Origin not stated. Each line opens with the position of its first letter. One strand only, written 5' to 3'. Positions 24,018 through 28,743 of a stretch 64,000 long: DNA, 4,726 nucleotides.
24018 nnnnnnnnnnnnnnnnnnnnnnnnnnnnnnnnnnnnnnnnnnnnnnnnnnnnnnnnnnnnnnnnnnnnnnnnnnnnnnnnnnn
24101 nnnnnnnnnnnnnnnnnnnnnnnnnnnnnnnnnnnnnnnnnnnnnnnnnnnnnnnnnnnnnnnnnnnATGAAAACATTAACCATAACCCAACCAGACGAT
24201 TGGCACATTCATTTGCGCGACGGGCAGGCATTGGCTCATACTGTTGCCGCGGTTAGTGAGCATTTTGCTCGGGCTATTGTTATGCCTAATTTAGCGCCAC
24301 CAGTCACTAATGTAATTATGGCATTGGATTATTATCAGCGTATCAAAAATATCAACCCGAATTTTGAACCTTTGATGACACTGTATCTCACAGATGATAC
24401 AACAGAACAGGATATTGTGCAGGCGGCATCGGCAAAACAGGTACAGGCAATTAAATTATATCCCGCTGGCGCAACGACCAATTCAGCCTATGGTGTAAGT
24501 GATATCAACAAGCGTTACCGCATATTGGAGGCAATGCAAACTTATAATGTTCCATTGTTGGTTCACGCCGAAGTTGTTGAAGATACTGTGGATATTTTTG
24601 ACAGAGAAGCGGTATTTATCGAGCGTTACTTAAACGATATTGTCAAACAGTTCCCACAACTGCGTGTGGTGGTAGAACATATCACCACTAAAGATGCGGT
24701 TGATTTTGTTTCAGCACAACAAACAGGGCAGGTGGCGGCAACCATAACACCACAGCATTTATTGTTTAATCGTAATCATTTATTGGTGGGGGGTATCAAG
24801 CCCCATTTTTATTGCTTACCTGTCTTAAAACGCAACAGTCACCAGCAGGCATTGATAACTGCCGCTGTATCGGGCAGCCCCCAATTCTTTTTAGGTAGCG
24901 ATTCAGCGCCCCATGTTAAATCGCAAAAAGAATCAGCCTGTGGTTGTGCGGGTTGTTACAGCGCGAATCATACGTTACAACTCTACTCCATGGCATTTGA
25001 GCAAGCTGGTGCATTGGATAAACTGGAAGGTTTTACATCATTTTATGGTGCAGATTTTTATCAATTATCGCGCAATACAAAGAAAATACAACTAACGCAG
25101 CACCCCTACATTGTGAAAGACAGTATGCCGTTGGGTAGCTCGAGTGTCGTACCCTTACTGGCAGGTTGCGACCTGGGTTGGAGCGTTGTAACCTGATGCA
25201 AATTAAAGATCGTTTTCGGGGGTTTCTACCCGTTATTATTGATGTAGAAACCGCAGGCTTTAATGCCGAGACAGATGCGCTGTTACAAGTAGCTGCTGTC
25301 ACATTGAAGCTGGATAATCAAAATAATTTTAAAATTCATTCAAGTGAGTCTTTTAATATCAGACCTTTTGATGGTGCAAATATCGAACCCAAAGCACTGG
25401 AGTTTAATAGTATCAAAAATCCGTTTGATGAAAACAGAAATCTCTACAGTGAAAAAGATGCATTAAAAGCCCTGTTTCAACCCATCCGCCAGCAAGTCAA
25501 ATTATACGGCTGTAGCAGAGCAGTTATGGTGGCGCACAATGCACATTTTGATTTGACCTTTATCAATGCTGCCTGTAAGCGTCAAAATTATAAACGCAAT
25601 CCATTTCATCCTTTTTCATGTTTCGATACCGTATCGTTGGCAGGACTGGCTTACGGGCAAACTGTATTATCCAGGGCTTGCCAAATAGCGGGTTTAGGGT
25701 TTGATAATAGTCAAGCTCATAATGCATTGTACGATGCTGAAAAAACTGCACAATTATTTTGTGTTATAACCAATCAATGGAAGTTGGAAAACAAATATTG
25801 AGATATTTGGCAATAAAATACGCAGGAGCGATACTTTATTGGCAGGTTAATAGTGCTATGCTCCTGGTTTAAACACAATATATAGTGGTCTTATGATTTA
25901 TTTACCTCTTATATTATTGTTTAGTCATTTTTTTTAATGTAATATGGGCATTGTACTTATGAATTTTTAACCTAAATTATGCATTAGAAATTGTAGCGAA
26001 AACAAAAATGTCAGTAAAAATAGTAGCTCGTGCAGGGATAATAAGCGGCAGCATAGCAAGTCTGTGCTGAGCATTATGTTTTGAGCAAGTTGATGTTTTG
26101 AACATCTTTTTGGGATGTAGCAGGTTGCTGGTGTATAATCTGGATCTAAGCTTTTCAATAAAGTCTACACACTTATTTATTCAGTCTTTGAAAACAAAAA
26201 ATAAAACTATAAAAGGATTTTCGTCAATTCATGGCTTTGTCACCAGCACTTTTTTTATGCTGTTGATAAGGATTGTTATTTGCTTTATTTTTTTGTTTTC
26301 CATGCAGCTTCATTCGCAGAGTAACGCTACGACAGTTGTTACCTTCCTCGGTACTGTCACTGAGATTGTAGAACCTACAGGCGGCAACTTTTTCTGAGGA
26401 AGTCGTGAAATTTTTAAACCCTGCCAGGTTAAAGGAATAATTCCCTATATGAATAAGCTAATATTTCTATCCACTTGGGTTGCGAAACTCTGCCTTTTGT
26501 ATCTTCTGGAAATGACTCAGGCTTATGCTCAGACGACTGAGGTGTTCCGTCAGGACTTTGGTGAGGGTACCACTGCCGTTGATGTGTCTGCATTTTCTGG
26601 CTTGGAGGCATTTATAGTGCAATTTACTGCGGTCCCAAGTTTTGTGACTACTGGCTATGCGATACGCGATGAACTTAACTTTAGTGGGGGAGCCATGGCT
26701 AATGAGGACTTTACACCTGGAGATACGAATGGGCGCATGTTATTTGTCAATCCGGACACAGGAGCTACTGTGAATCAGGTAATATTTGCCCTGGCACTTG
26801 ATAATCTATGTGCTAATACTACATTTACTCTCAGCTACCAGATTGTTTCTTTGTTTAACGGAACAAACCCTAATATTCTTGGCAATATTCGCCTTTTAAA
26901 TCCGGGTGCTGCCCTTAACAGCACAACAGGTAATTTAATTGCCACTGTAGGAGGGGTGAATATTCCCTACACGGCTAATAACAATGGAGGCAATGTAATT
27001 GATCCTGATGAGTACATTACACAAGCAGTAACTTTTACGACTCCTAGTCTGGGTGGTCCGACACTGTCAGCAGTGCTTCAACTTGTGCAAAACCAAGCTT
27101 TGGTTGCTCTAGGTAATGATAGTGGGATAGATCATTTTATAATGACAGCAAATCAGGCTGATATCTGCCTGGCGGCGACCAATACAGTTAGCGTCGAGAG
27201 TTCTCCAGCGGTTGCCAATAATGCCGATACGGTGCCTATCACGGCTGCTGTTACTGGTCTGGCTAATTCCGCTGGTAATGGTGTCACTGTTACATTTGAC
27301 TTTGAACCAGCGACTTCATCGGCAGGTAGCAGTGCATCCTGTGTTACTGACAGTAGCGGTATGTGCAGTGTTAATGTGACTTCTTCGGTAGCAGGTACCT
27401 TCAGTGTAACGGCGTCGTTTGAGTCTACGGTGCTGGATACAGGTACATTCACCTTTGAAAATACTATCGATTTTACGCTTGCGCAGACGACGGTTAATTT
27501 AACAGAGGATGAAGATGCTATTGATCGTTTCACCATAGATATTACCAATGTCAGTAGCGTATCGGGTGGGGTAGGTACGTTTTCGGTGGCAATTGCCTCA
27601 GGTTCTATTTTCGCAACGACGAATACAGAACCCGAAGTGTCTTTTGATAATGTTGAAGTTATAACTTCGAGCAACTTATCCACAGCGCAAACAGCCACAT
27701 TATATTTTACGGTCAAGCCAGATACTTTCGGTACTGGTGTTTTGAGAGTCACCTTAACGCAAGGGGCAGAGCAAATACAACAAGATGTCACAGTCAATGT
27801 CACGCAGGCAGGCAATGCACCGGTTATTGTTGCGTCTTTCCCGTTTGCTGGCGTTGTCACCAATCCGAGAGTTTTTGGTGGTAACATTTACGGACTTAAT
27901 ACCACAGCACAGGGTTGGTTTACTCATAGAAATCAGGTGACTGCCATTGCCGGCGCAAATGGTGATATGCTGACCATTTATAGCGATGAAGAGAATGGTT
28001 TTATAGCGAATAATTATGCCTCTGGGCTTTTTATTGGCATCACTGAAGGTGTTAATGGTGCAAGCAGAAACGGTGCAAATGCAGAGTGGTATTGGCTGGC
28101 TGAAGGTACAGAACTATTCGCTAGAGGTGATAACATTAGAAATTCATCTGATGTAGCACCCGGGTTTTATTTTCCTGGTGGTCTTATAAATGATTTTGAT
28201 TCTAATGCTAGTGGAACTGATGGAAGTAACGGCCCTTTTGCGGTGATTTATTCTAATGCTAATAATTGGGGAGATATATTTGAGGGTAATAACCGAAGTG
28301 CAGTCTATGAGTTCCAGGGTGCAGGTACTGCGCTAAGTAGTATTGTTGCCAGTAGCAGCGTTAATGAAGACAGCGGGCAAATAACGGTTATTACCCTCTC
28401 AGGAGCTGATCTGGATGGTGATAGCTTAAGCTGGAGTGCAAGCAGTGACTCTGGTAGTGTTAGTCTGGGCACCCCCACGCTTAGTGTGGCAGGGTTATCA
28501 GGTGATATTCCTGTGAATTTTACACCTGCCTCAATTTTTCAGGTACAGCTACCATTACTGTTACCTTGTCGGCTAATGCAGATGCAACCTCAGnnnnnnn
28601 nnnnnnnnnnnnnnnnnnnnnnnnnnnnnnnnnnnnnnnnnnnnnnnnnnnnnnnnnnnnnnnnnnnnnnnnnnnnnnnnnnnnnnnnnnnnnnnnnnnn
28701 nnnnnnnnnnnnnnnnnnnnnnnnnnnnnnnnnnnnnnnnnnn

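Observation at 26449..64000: Open-ended giant gene (>37.5 kb, >12,500 codons) encoding a secreted protein with ~90 Calx-beta domains, invisible in the ORF track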

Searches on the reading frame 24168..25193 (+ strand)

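Call 9: search_protein_families(library=pfam, proteins=[window:24168-25193:+], max_evalue=0.001)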
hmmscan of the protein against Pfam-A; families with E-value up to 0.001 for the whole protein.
window:24168-25193:+ (342 aa): 1 family
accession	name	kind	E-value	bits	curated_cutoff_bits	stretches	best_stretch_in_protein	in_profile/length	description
PF01979.26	Amidohydro_1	-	5.9e-09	36.1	25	1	11-303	8-303/345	Amidohydrolase family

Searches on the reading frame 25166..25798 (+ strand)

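Call 9: search_protein_families(library=pfam, proteins=[window:25166-25798:+], max_evalue=0.001)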
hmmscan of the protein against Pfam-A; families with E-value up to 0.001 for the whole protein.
window:25166-25798:+ (211 aa): 2 families
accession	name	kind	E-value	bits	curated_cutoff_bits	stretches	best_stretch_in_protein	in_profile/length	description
PF00929.31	RNase_T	-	8.7e-26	91.9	24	1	23-198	1-164/164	Exonuclease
PF16473.11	Rv2179c-like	-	4.1e-07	30.3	27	1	23-200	3-175/177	3'-5' exoribonuclease Rv2179c-like domain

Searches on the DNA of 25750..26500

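Call 76: search_rna_families(source=window, start=25750, end=26500, threshold=evalue, max_evalue=1)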
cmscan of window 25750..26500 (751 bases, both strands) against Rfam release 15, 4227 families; matches with E-value up to 1: 0.
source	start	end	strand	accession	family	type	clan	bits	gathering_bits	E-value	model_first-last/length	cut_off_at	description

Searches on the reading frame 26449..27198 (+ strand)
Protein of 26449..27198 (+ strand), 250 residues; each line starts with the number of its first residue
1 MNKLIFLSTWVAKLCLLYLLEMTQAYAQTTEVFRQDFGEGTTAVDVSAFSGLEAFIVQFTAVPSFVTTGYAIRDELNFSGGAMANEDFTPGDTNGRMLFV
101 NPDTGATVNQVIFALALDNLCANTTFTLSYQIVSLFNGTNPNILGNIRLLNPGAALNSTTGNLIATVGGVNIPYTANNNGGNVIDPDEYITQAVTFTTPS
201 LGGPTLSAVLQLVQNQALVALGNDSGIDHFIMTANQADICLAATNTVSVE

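Call 67: search_protein_families(library=pfam, proteins=[window:26449-27198:+], max_evalue=1)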
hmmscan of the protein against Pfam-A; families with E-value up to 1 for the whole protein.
window:26449-27198:+ (250 aa): 0 families

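Call 71: search_solved_structures(query=window:26449-27198:+, max_evalue=10)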
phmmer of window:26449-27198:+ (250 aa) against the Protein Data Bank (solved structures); distinct sequences matched with E-value up to 10: 2.
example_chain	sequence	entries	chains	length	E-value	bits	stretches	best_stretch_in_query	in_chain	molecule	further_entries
4k2b_A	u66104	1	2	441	0.51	13.2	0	137-195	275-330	NTD biosynthesis operon protein NtdA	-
4k2i_A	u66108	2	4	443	0.52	13.2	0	137-195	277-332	NTD biosynthesis operon protein NtdA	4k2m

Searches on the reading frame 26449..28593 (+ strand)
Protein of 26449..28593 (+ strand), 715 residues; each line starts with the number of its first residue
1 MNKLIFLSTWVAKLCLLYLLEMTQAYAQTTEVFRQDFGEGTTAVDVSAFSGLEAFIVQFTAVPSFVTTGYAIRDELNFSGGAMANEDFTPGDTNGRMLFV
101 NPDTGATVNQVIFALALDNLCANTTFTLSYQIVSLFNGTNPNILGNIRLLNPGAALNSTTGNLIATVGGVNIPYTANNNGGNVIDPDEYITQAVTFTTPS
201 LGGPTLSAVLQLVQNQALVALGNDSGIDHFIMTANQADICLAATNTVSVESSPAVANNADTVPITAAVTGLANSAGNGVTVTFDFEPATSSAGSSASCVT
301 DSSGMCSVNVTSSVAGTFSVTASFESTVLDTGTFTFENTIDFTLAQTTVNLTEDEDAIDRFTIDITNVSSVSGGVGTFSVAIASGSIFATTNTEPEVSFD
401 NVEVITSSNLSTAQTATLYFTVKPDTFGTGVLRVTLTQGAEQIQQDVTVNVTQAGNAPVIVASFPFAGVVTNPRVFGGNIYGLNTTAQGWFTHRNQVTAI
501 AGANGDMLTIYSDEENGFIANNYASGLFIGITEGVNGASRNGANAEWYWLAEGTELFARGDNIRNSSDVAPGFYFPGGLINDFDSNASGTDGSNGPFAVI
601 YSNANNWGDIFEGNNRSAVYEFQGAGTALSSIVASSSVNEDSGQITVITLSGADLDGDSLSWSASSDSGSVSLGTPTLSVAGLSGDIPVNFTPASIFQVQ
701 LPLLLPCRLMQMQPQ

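Call 8: search_protein_families(library=pfam, proteins=[window:26449-28593:+], max_evalue=0.01)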
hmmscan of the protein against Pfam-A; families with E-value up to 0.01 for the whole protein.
window:26449-28593:+ (715 aa): 1 family
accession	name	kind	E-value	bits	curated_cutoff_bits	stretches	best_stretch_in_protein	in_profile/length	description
PF02369.22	Big_1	-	1.6e-11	44.6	34.9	1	246-336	3-92/93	Bacterial Ig-like domain (group 1)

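Call 12: find_encoding_contigs(protein=window:26449-28593:+, flank=10000, max_places=6)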
Protein window:26449-28593:+ (715 aa): no gene with exactly this product is on record in the collection.

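Call 13: find_homologous_proteins(query=window:26449-28556:+, max_evalue=0.00001)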
Query window:26449-28556:+ (702 aa): 1 proteins with E <= 0.00001 among 8000 candidates.
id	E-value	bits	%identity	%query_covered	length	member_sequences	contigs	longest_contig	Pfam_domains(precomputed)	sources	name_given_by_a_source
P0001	0.0e+0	1505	100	100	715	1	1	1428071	PF02369.23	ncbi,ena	-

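Call 14: find_encoding_contigs(protein=P0001, flank=10000, max_places=4)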
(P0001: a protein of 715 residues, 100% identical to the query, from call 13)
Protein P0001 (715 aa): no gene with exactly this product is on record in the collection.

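Call 15: list_cluster_members(proteins=[P0001])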
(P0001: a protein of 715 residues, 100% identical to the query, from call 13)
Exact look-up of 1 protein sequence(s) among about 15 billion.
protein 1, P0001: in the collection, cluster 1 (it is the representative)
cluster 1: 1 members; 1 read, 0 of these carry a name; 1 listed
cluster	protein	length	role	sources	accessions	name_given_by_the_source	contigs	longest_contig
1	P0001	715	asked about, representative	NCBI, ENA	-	-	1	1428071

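Call 35: search_protein_representatives(protein=window:26449-28556:+)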
Query: 702 residues. Proteins with E-value up to 0.001 (for the whole library): 35; up to 1e-10: 19; up to 1e-30: 5. The best 35 are listed.
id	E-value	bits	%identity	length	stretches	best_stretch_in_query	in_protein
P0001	0.0e+00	1505.4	100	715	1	1-702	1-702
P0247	3.0e-75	270.4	32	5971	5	239-695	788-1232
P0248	5.4e-58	213.4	32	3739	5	242-684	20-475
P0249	8.4e-37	143.4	28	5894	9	296-676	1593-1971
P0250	6.8e-31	123.9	32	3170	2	244-685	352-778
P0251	8.5e-29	117.0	29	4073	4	288-696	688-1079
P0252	6.9e-28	114.0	35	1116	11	238-330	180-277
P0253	2.1e-22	95.8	33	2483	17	239-329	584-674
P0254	1.6e-20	89.7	34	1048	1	341-694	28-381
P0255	1.3e-16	76.7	30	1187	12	378-463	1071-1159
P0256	2.0e-16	76.1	35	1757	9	242-329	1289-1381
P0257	2.3e-14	69.3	32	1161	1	172-685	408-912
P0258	7.4e-14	67.6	47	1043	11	634-681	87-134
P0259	3.5e-13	65.4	39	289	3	244-333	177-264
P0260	9.4e-13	64.0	29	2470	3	337-683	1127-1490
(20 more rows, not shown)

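Call 37: search_protein_families(library=pfam, proteins=[P0251, P0250, P0254, P0257], max_evalue=0.001)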
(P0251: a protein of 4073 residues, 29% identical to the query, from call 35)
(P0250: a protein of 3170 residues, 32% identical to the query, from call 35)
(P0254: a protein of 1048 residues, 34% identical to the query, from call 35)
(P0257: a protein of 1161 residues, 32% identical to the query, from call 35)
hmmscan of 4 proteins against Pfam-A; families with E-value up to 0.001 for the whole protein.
P0251 (4073 aa): 3 families
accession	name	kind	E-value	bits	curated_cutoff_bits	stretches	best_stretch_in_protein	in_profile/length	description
PF05345.18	He_PIG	-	1.3e-15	58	24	1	3119-3206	2-96/96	Putative Ig domain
PF02368.24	Big_2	-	4.1e-15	55.9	22.8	2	3060-3098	31-69/79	Bacterial Ig-like domain (group 2)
PF00059.27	Lectin_C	-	3.5e-10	41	22.6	0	189-291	14-99/107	Lectin C-type domain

P0250 (3170 aa): 3 families
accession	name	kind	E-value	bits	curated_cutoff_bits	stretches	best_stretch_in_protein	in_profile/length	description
PF00059.27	Lectin_C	-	6.5e-10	40.1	22.6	1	601-708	13-99/107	Lectin C-type domain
PF09134.16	Invasin_D3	-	5.5e-09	36.9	33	2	823-918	3-97/98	Invasin, domain 3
PF01389.23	OmpA_membrane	-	2.3e-05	24.7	21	1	3010-3123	2-116/180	OmpA-like transmembrane domain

P0254 (1048 aa): 1 family
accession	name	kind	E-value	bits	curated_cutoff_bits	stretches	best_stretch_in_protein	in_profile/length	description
PF22633.2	F5_F8_type_C_2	-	0.00059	20.8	27.8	1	831-900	2-69/91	NedA-like, galactose-binding domain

P0257 (1161 aa): 1 family
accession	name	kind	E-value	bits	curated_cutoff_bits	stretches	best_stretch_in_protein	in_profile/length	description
PF00028.23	Cadherin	-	2e-12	47.8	28.8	1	228-308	17-92/93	Cadherin domain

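Call 47: search_protein_families(library=ncbifam, proteins=[window:26449-28593:+], max_evalue=0.01)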
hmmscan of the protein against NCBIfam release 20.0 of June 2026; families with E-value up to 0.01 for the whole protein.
window:26449-28593:+ (715 aa): 0 families
